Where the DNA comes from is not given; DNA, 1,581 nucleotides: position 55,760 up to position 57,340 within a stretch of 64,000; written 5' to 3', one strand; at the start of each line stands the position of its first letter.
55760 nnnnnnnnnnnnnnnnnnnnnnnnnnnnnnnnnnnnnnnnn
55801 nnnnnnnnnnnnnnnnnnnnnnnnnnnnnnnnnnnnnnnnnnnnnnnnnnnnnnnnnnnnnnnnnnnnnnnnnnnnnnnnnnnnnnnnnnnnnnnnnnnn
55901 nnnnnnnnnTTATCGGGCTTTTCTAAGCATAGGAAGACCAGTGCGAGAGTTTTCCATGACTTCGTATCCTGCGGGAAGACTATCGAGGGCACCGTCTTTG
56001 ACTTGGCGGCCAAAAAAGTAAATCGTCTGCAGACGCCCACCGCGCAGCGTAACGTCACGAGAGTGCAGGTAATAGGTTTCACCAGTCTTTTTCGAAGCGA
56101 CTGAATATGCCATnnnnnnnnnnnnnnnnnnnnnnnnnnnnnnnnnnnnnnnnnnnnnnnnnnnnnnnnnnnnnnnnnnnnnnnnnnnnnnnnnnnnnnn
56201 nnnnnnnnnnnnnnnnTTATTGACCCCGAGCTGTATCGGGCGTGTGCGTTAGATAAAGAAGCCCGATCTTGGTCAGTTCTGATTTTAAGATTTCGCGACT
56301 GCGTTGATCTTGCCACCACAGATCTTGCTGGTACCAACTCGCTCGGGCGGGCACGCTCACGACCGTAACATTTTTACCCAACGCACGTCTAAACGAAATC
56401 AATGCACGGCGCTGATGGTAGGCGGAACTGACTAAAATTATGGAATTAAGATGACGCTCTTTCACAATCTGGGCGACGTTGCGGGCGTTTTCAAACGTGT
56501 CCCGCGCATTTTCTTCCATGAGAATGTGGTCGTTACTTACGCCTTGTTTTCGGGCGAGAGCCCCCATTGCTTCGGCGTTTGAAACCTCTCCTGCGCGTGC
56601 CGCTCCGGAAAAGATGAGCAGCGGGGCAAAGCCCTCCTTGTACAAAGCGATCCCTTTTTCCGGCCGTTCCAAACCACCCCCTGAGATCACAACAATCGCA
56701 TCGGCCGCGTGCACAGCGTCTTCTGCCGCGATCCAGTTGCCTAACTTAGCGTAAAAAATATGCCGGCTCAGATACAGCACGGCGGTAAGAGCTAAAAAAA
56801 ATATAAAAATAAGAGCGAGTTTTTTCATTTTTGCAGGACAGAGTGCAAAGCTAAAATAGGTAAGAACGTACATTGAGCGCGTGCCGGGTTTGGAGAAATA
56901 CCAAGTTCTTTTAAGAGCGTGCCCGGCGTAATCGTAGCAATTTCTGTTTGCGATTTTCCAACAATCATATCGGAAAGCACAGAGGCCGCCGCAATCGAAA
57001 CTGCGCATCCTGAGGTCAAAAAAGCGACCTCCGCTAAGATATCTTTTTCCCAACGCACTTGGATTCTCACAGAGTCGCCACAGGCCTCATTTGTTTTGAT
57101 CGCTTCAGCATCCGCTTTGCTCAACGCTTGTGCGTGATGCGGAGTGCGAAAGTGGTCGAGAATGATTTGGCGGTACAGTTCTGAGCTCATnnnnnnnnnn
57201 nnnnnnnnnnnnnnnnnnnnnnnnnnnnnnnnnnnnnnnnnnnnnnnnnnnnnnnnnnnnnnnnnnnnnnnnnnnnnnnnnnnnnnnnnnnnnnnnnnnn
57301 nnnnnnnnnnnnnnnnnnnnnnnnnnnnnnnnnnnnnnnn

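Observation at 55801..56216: Perfect 14-bp hairpin and a 67-aa orphan ORF between the polysaccharide genes and the suf operon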

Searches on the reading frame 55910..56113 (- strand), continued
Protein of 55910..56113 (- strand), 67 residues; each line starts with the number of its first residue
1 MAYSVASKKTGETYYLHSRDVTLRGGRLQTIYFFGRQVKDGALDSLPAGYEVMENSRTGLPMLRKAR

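Call 73: list_cluster_members(proteins=[window:55910-56113:-, P0109, P0002, P0117, P0137, P0258])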
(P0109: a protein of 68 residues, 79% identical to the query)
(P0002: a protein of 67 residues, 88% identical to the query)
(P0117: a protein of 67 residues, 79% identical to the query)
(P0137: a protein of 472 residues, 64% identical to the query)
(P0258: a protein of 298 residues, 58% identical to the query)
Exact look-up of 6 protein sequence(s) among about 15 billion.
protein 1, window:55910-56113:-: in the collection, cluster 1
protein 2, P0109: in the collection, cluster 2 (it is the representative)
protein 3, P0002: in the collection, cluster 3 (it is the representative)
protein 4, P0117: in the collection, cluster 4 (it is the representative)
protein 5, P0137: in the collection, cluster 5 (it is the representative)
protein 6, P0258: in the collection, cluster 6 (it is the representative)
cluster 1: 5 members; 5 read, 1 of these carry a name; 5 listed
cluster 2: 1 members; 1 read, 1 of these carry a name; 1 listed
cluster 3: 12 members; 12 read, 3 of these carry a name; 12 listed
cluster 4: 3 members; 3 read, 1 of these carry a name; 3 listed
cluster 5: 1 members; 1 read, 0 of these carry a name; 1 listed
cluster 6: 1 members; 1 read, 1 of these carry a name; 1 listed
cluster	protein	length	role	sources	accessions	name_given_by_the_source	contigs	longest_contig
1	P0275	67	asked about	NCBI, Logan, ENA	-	-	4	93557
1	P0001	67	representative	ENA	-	-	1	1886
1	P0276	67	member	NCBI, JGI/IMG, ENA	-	hypothetical protein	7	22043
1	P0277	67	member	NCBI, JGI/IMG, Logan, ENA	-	-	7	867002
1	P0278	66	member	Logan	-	-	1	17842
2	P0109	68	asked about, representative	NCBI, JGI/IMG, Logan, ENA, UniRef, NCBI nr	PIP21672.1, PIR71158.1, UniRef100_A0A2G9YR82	MAG: hypothetical protein COX39_01570 [Candidatus Nealsonbacteria bacterium ... | Uncharacterized protein n=1 Tax=Candidatus Nealsonbacteria bacterium ...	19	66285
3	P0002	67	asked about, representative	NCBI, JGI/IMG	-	hypothetical protein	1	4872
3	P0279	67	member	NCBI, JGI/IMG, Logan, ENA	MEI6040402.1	MAG: hypothetical protein WCP93_03580 [Candidatus Berkelbacteria bacterium]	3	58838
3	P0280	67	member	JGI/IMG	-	hypothetical protein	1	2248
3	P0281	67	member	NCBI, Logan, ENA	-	-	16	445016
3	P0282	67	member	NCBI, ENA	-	-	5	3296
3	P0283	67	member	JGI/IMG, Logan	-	-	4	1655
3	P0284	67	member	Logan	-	-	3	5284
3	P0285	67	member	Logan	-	-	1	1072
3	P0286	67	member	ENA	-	-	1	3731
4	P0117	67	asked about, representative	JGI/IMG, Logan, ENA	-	hypothetical protein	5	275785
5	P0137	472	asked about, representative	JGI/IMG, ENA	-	-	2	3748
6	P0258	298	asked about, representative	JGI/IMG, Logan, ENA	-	hypothetical protein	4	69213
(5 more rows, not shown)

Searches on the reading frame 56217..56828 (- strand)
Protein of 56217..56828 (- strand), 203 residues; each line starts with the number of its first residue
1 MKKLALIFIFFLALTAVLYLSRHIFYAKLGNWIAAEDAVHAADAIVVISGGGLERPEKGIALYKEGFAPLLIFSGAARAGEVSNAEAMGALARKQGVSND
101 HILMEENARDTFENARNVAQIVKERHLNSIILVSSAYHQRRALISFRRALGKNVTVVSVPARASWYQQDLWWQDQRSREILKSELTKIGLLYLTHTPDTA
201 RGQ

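Call 46: search_protein_families(library=pfam, proteins=[window:56217-56828:-], max_evalue=0.001)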
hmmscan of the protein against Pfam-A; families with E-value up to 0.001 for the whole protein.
window:56217-56828:- (203 aa): 1 family
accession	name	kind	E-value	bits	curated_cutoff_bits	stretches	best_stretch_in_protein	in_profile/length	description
PF02698.23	DUF218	-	9.2e-29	100.5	27.6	1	43-169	1-115/133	DUF218 domain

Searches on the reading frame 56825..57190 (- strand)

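Call 6: search_protein_families(library=pfam, proteins=[window:56825-57190:-], max_evalue=0.1)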
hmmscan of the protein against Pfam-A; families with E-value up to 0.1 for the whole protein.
window:56825-57190:- (121 aa): 1 family
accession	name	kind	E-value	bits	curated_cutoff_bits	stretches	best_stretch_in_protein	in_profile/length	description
PF01592.21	NifU_N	-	1e-20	74.6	22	1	6-110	2-108/127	NifU-like N terminal domain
